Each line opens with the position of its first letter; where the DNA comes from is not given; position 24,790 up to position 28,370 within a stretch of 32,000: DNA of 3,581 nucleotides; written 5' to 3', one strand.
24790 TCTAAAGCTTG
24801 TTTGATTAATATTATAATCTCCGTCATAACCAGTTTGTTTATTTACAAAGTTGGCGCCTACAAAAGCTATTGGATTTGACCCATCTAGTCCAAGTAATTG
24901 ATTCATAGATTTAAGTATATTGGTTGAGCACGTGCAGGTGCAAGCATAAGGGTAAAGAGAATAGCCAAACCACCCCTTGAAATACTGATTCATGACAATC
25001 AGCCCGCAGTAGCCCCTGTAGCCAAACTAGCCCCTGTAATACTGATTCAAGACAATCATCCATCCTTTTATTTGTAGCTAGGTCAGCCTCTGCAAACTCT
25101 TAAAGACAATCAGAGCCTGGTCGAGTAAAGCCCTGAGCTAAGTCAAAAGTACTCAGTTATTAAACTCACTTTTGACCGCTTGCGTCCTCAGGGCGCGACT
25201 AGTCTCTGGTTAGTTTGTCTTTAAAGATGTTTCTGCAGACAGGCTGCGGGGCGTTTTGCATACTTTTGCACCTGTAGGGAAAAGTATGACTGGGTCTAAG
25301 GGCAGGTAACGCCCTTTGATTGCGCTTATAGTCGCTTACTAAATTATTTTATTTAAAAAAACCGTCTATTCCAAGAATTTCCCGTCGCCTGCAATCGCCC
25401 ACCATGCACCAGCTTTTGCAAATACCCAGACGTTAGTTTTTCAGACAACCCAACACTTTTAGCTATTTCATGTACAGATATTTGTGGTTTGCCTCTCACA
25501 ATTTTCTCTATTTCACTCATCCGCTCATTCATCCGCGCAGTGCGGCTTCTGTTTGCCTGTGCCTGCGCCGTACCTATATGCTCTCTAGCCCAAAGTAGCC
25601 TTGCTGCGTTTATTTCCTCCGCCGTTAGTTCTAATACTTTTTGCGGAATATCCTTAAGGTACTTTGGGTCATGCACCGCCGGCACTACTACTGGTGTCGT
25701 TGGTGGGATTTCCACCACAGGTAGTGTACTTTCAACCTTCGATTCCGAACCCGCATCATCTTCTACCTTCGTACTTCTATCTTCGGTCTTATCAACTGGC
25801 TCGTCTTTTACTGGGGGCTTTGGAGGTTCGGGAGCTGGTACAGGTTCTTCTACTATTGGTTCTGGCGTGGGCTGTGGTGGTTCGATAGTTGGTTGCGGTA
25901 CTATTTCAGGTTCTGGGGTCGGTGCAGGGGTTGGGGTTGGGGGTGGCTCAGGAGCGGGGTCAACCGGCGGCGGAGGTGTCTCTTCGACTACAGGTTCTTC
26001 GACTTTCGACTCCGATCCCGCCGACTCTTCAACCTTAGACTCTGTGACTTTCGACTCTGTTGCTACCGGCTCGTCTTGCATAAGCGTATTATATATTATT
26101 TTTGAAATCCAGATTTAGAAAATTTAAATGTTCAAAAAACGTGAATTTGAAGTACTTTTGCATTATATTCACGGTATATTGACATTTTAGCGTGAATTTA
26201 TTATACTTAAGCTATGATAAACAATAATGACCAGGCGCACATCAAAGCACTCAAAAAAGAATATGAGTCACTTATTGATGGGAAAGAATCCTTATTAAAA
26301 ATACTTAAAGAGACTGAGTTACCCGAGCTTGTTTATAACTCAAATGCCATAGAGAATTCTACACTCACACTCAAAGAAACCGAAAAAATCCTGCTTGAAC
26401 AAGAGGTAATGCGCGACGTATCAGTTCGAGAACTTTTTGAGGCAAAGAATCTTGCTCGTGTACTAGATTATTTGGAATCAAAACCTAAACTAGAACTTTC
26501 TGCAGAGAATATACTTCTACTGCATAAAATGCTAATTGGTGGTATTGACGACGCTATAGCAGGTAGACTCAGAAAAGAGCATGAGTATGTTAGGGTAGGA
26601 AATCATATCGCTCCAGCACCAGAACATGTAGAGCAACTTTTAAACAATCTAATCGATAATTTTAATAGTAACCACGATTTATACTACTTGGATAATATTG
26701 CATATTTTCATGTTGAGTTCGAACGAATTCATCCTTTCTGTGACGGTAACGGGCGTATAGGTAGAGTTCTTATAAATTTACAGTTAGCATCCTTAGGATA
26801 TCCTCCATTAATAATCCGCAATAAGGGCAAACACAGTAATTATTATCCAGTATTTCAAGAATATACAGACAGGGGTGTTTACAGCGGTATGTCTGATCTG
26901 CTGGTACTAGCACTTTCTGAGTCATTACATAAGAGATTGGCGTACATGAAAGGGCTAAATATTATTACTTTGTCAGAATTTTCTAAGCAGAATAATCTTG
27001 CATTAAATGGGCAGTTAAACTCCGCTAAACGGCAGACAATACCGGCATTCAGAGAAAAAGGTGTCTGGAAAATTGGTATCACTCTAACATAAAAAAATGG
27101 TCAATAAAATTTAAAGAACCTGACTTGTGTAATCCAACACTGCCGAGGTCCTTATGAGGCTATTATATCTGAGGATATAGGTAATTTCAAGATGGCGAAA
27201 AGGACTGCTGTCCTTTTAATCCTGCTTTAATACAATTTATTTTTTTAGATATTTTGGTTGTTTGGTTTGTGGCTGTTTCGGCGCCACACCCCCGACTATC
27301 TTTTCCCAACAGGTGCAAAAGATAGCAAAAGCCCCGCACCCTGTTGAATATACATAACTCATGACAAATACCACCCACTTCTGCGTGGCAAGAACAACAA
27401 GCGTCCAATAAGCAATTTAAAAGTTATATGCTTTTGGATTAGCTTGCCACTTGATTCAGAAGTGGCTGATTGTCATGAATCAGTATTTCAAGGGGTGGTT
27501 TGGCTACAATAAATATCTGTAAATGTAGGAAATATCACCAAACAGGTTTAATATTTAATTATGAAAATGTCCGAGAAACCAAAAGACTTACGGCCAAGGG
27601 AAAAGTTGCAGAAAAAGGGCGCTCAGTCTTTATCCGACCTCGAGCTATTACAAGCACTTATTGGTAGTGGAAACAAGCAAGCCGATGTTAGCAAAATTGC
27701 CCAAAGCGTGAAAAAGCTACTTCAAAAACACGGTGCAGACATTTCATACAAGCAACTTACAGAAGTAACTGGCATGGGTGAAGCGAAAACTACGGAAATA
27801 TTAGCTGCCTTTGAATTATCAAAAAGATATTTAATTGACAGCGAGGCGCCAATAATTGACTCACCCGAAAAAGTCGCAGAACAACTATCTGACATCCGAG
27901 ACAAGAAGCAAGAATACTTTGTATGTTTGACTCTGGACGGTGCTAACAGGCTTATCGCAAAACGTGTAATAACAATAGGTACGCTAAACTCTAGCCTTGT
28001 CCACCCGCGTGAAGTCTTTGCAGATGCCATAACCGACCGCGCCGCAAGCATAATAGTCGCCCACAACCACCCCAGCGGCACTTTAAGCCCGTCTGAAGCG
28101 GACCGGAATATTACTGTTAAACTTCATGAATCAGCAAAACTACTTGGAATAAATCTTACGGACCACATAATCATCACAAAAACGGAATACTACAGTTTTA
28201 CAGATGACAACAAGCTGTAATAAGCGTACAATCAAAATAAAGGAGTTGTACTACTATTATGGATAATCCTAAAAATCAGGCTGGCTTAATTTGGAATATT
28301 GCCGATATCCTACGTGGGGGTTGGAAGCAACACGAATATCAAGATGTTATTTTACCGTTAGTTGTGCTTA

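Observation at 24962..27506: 43-bp perfect inverted repeat with long diverged arms enclosing a wHTH + Fic gene pair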

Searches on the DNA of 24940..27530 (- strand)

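Call 89: search_dna_similar(query=window:24940-25352:-, collection=plasmids, mode=distant, max_evalue=0.001, max_rows=5)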
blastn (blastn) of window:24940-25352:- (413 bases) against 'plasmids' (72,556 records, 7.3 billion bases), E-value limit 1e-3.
No match.

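Call 90: search_dna_similar(query=window:24940-27530:+, collection=phages, mode=distant, max_evalue=0.001, max_rows=5)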
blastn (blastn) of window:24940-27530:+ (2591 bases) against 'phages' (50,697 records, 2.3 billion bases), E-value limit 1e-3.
No match.

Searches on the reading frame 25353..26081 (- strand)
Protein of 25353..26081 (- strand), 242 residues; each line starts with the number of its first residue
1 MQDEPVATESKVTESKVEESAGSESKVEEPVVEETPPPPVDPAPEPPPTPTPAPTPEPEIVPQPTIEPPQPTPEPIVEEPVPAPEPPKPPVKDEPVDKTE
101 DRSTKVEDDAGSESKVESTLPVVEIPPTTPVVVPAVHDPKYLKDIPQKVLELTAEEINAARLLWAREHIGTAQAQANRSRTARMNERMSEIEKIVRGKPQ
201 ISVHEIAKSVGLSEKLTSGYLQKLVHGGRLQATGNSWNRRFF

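Call 8: search_protein_families(library=pfam, proteins=[window:25353-26081:-], max_evalue=0.01)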
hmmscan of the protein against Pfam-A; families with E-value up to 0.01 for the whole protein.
window:25353-26081:- (242 aa): 1 family
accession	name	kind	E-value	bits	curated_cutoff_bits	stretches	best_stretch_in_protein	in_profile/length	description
PF13412.12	HTH_24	-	0.0028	17.6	21.9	1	194-225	11-42/48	Winged helix-turn-helix DNA-binding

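Call 9: search_protein_families(library=ncbifam, proteins=[window:25353-26081:-], max_evalue=0.01)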
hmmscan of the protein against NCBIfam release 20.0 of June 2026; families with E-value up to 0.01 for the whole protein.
window:25353-26081:- (242 aa): 1 family
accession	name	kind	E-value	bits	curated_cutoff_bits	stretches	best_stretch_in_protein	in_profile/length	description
NF053609.1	Sul12a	equivalog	0.0062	16.7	150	0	185-230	4-49/103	Sul12a family chromatin-organizing protein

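Call 56: find_encoding_contigs(protein=window:25353-26081:-, flank=6000, max_places=10)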
Protein window:25353-26081:- (242 aa): 1 contig read that carries it; 1 place shown.
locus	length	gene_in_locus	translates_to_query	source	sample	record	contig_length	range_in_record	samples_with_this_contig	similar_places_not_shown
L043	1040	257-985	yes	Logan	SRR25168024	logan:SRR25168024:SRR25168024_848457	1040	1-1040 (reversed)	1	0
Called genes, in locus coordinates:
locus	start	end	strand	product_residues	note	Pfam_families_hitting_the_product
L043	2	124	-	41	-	?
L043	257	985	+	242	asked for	-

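Call 68: search_protein_families(library=padloc, proteins=[window:25353-26081:-], max_evalue=0.01)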
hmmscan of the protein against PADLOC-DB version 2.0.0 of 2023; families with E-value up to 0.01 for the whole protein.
window:25353-26081:- (242 aa): 1 family
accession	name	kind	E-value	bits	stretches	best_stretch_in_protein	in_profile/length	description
PDLC01434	CasR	-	0.0025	15.7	1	190-225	132-166/191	"CAS-I,CAS-II,CAS-III,CAS-IV,CAS-V,CAS-VI; associated_signaling"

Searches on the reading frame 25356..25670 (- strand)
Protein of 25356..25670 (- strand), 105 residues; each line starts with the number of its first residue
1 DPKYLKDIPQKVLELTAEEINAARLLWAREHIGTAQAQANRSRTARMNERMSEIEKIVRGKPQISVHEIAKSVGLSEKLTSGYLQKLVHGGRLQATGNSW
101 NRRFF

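Call 54: find_homologous_proteins(query=window:25356-25670:-, max_evalue=0.001)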
Query seq(105 aa) (105 aa): 2 proteins with E <= 0.001 among 6 candidates.
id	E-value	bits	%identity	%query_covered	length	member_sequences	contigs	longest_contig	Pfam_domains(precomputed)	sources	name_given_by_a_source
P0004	2.2e-33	132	64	100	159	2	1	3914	-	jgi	jgi:predicted HTH transcriptional regulator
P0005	8.3e-18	82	73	53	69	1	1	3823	-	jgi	-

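Call 55: find_encoding_contigs(protein=P0004, flank=5000, max_places=4)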
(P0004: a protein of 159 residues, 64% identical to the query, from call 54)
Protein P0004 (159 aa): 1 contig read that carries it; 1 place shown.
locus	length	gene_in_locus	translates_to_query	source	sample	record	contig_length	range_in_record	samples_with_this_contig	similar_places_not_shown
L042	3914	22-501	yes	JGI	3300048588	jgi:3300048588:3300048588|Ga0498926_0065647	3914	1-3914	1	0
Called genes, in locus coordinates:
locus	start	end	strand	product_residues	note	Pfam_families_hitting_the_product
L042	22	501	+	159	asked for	-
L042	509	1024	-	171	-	-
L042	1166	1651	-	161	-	PF00583:Acetyltransf_1 (weak), PF13673:Acetyltransf_10 (weak), PF13508:Acetyltransf_7 (weak)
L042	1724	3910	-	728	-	-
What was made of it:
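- A wHTH homolog in L042 has no element beside it (call 55).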

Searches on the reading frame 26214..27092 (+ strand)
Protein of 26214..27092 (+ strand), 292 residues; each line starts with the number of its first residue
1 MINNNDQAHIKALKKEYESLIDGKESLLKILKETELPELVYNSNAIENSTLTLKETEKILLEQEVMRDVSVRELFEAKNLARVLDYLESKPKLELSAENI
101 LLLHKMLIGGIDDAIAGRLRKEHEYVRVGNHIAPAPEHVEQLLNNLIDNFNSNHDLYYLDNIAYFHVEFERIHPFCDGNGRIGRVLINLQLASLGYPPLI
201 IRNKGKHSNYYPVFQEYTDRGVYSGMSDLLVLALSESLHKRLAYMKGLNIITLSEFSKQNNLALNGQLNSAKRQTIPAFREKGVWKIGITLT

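Call 8: search_protein_families(library=pfam, proteins=[window:26214-27092:+], max_evalue=0.01)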
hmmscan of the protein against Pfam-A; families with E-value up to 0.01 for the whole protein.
window:26214-27092:+ (292 aa): 1 family
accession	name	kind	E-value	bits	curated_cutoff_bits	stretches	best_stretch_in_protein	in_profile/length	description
PF02661.23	Fic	-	1.5e-21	77.5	24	1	95-191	2-93/93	Fic/DOC family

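Call 9: search_protein_families(library=ncbifam, proteins=[window:26214-27092:+], max_evalue=0.01)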
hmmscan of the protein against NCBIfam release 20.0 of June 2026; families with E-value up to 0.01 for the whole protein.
window:26214-27092:+ (292 aa): 3 families
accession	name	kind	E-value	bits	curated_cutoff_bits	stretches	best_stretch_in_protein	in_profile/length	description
NF046030.1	ProtAdlyltaseSoFic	equivalog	6.7e-10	38.4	550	1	43-193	63-213/361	protein adenylyltransferase Fic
TIGR02613.1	mob_myst_B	hypoth_equivalog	6.9e-09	35.8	124.4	1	73-199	24-149/186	mobile mystery protein B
NF046029.1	ProtAdlyltaseNmFic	equivalog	1.3e-05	25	230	1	99-249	31-170/177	protein adenylyltransferase Fic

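Call 14: find_encoding_contigs(protein=window:26214-27092:+, flank=10000, max_places=10)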
Protein window:26214-27092:+ (292 aa): 2 contigs read that carry it; 2 places shown.
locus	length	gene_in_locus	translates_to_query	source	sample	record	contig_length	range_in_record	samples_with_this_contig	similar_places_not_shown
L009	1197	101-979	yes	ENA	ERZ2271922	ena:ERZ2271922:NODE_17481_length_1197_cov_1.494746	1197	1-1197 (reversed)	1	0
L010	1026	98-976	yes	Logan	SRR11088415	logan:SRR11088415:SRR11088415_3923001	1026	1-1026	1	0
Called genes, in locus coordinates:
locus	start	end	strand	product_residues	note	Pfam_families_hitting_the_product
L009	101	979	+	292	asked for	PF02661:Fic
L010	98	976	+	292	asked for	PF02661:Fic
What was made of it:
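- Tried and rejected: The Fic and wHTH look-ups gave only short contigs that do not cross the tips (calls 14, 56).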

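Call 68: search_protein_families(library=padloc, proteins=[window:26214-27092:+], max_evalue=0.01)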
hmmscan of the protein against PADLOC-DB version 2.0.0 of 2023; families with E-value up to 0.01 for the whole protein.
window:26214-27092:+ (292 aa): 9 families
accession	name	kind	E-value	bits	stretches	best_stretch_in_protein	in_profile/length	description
PDLC04836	PDC-S04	-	3e-35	119.6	1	38-221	28-216/244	-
PDLC04837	PDC-S04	-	3.7e-32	109.5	1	23-218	17-209/234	-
PDLC04840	PDC-S04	-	6.8e-30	102.5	1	39-215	15-197/227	-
PDLC03963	SoFic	-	5.6e-28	96.3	1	40-197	61-218/361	-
PDLC04839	PDC-S04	-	8.3e-16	56.3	1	73-212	35-180/205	-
PDLC04966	PDC-S24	-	1.5e-12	45.2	1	81-196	217-341/497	-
PDLC04838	PDC-S04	-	2.4e-08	32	1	76-197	43-168/209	-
PDLC04841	PDC-S04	-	9.3e-08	30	1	102-249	147-283/292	-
PDLC04842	PDC-S04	-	8.4e-06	23.7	1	98-249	45-185/202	-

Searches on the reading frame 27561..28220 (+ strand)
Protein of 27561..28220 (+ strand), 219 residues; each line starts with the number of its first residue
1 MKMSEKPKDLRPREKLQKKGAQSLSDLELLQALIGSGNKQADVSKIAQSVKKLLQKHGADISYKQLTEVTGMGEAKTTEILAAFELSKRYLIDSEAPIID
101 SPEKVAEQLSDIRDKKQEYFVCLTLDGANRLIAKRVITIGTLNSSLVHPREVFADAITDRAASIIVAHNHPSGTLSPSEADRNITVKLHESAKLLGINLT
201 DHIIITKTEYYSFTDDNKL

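Call 8: search_protein_families(library=pfam, proteins=[window:27561-28220:+], max_evalue=0.01)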
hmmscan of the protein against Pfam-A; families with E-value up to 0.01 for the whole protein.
window:27561-28220:+ (219 aa): 2 families
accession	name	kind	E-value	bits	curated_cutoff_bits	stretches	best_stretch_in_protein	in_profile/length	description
PF04002.20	RadC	-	5.5e-43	146.2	22.1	1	99-216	1-119/121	RadC-like JAB domain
PF20582.4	UPF0758_N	-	6.9e-17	61.7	27.1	1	5-77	3-76/77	UPF0758 N-terminal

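Call 9: search_protein_families(library=ncbifam, proteins=[window:27561-28220:+], max_evalue=0.01)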
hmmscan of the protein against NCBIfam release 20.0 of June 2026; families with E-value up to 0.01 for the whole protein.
window:27561-28220:+ (219 aa): 2 families
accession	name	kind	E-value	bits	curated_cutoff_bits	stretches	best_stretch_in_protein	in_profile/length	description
NF000642.1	PRK00024.1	equivalog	1.1e-64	218.1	180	1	13-217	1-210/212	RadC family protein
TIGR00608.1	radc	subfamily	2.1e-63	214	133.85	1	11-216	1-215/218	RadC family protein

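Call 15: find_encoding_contigs(protein=window:27561-28220:+, flank=10000, max_places=10)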
Protein window:27561-28220:+ (219 aa): no gene with exactly this product is on record in the collection.

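Call 68: search_protein_families(library=padloc, proteins=[window:27561-28220:+], max_evalue=0.01)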
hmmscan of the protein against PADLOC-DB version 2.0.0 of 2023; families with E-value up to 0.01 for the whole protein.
window:27561-28220:+ (219 aa): 0 families

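Call 79: find_homologous_proteins(query=window:27561-28220:+, max_evalue=1e-40)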
Query window:27561-28220:+ (219 aa): 6556 proteins with E <= 1e-40 among 8000 candidates; the best 120 are listed.
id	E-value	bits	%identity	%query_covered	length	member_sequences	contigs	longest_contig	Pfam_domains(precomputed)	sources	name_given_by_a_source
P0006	6.7e-119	413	91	97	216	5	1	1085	PF04002.21,PF20582.5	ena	-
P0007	5.3e-116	403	87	99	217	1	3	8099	PF04002.21,PF20582.5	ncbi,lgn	-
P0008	2.1e-114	398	87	97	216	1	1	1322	PF04002.21,PF20582.5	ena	-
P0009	1.3e-112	392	86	97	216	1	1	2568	PF04002.21,PF20582.5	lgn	-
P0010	1.2e-110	386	80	100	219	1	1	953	PF04002.21,PF20582.5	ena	-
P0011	3.0e-104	365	77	100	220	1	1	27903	PF04002.21,PF20582.5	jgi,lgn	jgi:DNA repair protein RadC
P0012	2.8e-100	352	77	99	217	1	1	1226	PF04002.21,PF20582.5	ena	-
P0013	1.3e-99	350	77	97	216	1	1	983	PF04002.21,PF20582.5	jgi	-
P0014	5.7e-98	345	76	97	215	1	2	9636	PF04002.21,PF20582.5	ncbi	-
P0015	7.2e-98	344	75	99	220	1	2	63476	PF04002.21,PF20582.5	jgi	jgi:DNA repair protein RadC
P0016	1.8e-97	343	77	96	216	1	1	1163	PF04002.21,PF20582.5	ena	-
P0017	2.9e-97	342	75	97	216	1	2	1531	PF04002.21,PF20582.5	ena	-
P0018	4.2e-97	342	76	97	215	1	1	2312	PF04002.21,PF20582.5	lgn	-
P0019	1.8e-96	340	75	97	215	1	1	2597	PF04002.21,PF20582.5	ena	-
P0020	2.6e-96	339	75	97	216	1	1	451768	PF04002.21,PF20582.5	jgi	jgi:DNA repair protein RadC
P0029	3.5e-95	335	76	97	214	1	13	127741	PF04002.21,PF20582.5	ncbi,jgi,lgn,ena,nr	ncbi:MAG TPA: DNA repair protein RadC [Candidatus Saccharibacteria bacterium]|nr:DNA repair protein 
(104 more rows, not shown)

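Call 80: find_encoding_contigs(protein=P0007, flank=8000, max_places=4)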
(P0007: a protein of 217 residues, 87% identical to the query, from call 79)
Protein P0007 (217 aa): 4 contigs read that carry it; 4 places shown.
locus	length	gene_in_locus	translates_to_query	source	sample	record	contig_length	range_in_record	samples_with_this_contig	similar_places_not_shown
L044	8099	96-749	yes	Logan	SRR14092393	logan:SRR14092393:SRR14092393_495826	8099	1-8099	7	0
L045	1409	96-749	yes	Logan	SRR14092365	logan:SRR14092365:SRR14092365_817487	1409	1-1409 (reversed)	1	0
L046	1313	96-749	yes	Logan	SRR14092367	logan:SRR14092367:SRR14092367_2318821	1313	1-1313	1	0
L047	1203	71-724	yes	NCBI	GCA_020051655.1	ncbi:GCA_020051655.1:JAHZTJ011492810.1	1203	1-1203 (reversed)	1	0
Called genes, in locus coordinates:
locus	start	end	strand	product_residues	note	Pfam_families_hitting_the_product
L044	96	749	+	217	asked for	PF20582:UPF0758_N, PF04002:RadC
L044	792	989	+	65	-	-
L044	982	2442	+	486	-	PF12161:HsdM_N, PF02384:N6_Mtase, PF07669:Eco57I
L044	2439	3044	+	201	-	PF01936:NYN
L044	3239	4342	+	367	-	PF01420:Methylase_S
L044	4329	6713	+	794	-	PF04313:HSDR_N (weak), PF13588:HSDR_N_2 (weak), PF00270:DEAD, PF04851:ResIII, PF18766:SWI2_SNF2, PF00271:Helicase_C (weak), PF08463:EcoEI_R_C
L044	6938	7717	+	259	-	PF01381:HTH_3, PF12844:HTH_19, PF13443:HTH_26 (faint), PF13560:HTH_31 (weak), PF13274:SocA_Panacea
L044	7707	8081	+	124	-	-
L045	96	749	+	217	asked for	PF20582:UPF0758_N, PF04002:RadC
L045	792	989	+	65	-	-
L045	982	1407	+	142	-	?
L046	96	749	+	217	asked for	PF20582:UPF0758_N, PF04002:RadC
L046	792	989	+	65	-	-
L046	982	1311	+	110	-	?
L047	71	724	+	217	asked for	PF20582:UPF0758_N, PF04002:RadC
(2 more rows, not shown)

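Call 81: find_encoding_contigs(protein=P0011, flank=8000, max_places=3)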
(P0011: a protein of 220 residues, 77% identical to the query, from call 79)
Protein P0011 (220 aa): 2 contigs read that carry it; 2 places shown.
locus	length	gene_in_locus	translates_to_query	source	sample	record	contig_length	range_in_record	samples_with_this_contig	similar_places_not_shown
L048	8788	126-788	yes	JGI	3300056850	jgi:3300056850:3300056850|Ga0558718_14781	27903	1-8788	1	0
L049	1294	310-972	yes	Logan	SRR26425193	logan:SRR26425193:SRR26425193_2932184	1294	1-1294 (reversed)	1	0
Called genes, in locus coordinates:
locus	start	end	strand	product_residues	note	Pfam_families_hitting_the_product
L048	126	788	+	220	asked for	PF20582:UPF0758_N, PF04002:RadC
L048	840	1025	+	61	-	-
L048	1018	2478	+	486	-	PF12161:HsdM_N, PF02384:N6_Mtase, PF07669:Eco57I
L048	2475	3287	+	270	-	-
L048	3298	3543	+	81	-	-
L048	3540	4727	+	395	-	PF01420:Methylase_S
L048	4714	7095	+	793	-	PF04313:HSDR_N (faint), PF13588:HSDR_N_2 (weak), PF00270:DEAD, PF04851:ResIII, PF18766:SWI2_SNF2, PF00271:Helicase_C (weak), PF08463:EcoEI_R_C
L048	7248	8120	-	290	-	-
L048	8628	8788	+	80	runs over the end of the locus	-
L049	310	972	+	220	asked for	PF20582:UPF0758_N, PF04002:RadC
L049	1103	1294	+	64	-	?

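Call 83: find_encoding_contigs(protein=P0029, flank=8000, max_places=5)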
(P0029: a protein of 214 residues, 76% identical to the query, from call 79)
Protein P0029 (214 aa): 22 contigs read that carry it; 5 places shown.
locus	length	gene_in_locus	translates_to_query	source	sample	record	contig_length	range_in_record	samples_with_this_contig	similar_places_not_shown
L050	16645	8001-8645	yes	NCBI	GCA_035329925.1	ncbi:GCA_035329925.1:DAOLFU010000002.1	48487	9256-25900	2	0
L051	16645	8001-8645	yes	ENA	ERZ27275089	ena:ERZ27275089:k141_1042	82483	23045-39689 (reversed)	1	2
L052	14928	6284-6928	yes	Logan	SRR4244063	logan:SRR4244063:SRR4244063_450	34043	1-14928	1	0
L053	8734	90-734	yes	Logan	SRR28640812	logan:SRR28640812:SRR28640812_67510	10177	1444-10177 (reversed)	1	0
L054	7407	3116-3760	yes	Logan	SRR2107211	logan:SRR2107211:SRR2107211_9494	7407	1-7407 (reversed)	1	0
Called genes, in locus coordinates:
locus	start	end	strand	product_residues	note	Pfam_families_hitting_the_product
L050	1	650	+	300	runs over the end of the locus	PF00005:ABC_tran, PF13304:AAA_21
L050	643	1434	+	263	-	PF12679:ABC2_membrane_2, PF12730:ABC2_membrane_4 (weak), PF10920:DUF2705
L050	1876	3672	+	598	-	-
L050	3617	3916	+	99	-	-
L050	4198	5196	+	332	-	PF00438:S-AdoMet_synt_N, PF02772:S-AdoMet_synt_M, PF02773:S-AdoMet_synt_C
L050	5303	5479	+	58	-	-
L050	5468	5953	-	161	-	-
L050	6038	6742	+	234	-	-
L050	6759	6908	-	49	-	-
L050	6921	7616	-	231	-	PF06414:Zeta_toxin, PF13671:AAA_33 (weak)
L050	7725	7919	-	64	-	-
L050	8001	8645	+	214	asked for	PF20582:UPF0758_N, PF04002:RadC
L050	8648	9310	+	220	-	PF01936:NYN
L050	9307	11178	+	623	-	PF04313:HSDR_N (faint), PF13588:HSDR_N_2 (weak), PF00270:DEAD, PF04851:ResIII, PF18766:SWI2_SNF2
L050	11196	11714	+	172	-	PF08463:EcoEI_R_C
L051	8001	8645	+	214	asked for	PF20582:UPF0758_N, PF04002:RadC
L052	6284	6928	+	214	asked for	PF20582:UPF0758_N, PF04002:RadC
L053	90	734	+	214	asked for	PF20582:UPF0758_N, PF04002:RadC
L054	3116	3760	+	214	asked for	PF20582:UPF0758_N, PF04002:RadC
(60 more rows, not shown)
